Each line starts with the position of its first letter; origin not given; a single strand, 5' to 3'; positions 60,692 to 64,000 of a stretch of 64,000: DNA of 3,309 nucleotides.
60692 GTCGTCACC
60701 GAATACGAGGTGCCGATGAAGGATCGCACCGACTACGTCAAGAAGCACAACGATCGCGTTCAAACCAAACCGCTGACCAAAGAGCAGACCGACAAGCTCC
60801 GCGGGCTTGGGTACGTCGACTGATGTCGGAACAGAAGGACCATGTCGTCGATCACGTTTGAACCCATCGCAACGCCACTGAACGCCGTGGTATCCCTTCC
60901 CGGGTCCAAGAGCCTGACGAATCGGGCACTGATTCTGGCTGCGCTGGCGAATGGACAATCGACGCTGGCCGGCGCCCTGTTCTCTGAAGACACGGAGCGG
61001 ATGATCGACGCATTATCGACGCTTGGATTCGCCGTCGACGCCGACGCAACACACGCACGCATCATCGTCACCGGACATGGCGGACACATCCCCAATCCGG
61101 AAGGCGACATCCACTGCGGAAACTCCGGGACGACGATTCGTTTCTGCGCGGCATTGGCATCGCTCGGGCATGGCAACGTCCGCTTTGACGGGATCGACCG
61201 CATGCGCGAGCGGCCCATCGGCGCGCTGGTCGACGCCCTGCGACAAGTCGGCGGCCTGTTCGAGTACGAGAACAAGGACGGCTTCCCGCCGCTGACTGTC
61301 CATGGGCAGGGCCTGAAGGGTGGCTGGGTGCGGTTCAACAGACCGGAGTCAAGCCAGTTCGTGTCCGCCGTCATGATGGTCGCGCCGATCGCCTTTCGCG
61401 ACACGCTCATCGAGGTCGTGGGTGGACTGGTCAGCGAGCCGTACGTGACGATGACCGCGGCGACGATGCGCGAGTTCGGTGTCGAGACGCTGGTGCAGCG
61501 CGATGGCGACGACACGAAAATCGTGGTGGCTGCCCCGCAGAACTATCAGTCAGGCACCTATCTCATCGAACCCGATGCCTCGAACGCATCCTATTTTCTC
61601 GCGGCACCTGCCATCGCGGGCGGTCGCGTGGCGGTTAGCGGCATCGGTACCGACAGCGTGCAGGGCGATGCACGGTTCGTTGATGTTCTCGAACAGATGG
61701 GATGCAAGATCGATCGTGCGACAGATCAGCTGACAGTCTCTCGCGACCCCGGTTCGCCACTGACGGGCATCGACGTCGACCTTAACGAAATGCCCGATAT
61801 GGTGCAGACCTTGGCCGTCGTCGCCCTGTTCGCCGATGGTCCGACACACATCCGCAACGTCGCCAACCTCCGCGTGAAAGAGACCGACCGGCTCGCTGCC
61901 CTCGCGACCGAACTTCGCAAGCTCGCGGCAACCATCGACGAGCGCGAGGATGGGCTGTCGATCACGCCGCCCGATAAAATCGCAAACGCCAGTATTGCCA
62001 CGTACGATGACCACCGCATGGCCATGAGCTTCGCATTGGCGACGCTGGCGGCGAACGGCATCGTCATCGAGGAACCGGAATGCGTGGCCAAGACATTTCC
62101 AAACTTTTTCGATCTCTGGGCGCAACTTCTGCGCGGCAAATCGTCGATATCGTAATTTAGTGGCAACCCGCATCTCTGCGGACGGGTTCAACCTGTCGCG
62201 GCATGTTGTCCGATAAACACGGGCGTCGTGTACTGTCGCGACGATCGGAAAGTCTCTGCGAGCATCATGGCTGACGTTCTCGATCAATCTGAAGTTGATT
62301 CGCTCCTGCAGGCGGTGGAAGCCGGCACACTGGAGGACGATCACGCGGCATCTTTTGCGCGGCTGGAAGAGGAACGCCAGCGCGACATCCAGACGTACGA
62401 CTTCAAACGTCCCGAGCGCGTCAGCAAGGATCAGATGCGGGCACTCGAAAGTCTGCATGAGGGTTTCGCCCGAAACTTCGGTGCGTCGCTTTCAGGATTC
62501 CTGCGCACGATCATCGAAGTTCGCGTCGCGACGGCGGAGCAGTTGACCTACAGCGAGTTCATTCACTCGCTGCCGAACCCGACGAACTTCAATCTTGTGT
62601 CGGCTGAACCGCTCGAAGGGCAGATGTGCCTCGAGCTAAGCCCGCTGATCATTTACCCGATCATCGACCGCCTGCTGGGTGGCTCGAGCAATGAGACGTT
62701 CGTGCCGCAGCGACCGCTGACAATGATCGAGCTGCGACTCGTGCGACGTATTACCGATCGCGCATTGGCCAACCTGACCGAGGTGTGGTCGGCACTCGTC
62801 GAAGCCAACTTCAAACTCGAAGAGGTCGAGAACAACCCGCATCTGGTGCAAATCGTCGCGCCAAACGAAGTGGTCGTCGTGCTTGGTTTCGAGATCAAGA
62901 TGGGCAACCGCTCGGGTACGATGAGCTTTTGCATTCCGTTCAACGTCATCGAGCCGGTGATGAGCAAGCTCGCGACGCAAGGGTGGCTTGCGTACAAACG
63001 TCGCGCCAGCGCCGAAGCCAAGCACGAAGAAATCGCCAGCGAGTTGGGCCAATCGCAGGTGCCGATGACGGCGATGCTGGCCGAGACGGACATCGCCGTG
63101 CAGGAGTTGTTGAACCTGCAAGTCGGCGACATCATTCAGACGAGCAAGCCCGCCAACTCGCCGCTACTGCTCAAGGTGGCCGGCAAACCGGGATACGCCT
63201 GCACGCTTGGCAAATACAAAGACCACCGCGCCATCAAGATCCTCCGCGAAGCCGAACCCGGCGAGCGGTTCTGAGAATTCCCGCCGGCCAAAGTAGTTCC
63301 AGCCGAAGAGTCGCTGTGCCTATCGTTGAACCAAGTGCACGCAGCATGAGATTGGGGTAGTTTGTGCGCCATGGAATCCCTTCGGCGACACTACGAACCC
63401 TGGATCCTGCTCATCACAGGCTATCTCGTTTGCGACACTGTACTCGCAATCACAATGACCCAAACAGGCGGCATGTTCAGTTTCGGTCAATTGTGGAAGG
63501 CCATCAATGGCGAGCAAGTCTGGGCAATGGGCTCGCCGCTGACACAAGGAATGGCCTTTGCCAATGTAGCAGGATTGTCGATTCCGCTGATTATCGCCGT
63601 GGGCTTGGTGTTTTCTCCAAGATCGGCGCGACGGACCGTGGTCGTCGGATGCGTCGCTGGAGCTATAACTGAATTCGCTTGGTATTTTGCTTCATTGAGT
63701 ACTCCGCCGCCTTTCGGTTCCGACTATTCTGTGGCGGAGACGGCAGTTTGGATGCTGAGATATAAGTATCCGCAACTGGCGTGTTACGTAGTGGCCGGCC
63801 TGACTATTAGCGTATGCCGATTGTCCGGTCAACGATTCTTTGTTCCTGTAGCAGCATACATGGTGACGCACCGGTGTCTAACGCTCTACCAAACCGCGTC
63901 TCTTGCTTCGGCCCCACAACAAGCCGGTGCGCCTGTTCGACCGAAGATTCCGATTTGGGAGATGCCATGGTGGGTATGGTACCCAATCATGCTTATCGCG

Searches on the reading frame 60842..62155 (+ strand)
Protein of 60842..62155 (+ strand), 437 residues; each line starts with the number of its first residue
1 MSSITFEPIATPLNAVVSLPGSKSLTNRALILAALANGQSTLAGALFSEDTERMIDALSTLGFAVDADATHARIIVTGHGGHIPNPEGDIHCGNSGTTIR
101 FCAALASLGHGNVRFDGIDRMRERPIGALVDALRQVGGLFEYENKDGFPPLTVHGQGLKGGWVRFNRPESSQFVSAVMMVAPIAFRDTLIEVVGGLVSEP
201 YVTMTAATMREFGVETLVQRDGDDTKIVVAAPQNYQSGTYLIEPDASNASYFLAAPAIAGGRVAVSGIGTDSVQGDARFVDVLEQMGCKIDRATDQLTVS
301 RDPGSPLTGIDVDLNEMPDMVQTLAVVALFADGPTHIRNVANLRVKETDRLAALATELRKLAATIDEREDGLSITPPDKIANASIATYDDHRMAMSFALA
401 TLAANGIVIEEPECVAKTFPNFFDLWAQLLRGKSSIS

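Call 28: search_protein_families(library=pfam, proteins=[window:60842-62155:+])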
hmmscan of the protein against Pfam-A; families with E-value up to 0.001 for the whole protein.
window:60842-62155:+ (437 aa): 1 family
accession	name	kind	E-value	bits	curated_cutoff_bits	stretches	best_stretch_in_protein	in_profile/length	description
PF00275.25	EPSP_synthase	-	9.8e-123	410.4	22.8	1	11-424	5-415/417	EPSP synthase (3-phosphoshikimate 1-carboxyvinyltransferase)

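Call 29: find_related_loci(query=window:60842-62155:+, collection=metagenome_contigs, flank=10000)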
Query window:60842-62155:+ (437 aa) in metagenome_contigs; peptide patterns used: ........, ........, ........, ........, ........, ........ (x = any residue, [..] = any of these).
600 stretches matched a pattern (row limit reached: there are more); 596 encode a relative of the query (tblastn E <= 1e-3); the best 80 are kept; 80 distinct loci.
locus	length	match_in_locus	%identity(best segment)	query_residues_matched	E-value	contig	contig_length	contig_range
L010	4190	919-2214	61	1-431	7e-176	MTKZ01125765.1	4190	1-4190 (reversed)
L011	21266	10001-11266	57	12-429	1e-152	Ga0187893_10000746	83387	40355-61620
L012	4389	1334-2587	55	12-429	3e-134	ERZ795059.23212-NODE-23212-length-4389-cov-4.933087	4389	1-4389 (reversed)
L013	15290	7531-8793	51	1-423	2e-128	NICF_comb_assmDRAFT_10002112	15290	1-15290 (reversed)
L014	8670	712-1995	52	3-432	4e-128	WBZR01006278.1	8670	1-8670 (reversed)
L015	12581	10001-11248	53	1-423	3e-127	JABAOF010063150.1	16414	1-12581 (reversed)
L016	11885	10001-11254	51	1-429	4e-125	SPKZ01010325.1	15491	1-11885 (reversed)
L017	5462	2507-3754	51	12-429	2e-124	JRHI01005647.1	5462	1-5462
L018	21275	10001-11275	50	1-424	1e-122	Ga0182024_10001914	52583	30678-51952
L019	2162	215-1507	48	1-429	4e-130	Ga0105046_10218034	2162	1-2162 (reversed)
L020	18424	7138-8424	48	1-433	2e-122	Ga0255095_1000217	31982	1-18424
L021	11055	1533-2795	50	8-430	5e-122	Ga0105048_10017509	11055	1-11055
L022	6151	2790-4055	50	1-423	7e-122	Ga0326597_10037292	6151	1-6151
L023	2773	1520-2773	50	4-423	4e-127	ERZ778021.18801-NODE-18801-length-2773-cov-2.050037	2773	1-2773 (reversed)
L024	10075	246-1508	49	4-432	1e-121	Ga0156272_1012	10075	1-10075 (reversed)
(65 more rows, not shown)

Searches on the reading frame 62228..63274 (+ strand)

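Call 28: search_protein_families(library=pfam, proteins=[window:62228-63274:+])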
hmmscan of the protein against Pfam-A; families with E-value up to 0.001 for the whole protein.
window:62228-63274:+ (348 aa): 2 families
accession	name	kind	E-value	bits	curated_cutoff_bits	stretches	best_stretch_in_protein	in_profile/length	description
PF02154.20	FliM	-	1.6e-66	224.3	27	1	57-248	1-192/192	Flagellar motor switch protein FliM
PF01052.25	FliMN_C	-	3.3e-18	65.8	23.8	1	272-340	2-70/73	Type III flagellar switch regulator (C-ring) FliN C-term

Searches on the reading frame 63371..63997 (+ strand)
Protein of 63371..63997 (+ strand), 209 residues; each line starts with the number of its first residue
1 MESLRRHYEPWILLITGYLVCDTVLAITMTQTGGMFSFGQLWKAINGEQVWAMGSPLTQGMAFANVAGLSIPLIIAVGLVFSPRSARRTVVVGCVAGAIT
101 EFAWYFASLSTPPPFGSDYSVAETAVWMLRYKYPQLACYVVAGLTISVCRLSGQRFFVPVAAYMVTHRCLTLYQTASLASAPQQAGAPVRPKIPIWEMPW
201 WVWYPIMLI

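Call 10: search_protein_families(library=pfam, proteins=[window:63371-63997:+])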
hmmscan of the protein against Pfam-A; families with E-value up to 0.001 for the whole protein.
window:63371-63997:+ (209 aa): 0 families

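Call 11: search_protein_families(library=ncbifam, proteins=[window:63371-63997:+])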
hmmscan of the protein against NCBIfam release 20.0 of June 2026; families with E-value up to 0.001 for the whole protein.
window:63371-63997:+ (209 aa): 0 families

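Call 55: find_homologous_proteins(query=window:63371-63997:+, max_evalue=1e-10)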
Query window:63371-63997:+ (209 aa): 1 proteins with E <= 1e-10 among 441 candidates.
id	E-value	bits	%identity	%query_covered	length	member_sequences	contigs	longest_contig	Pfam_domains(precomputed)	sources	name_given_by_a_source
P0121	6.2e-136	469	100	100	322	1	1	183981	-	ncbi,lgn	-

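Call 56: find_encoding_contigs(protein=P0121, flank=10000, max_places=2)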
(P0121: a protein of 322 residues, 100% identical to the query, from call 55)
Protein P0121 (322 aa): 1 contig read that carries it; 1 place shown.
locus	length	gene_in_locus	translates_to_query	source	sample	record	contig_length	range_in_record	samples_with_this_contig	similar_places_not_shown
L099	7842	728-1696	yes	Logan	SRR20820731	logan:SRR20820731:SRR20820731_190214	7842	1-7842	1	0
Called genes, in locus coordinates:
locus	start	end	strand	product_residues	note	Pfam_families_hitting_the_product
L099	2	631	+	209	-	?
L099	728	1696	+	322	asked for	-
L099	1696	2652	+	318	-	-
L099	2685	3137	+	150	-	PF00075:RNase_H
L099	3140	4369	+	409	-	PF01875:Memo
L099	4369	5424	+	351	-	PF02606:LpxK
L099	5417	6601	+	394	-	PF01266:DAO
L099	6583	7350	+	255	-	PF00248:Aldo_ket_red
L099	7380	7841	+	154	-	?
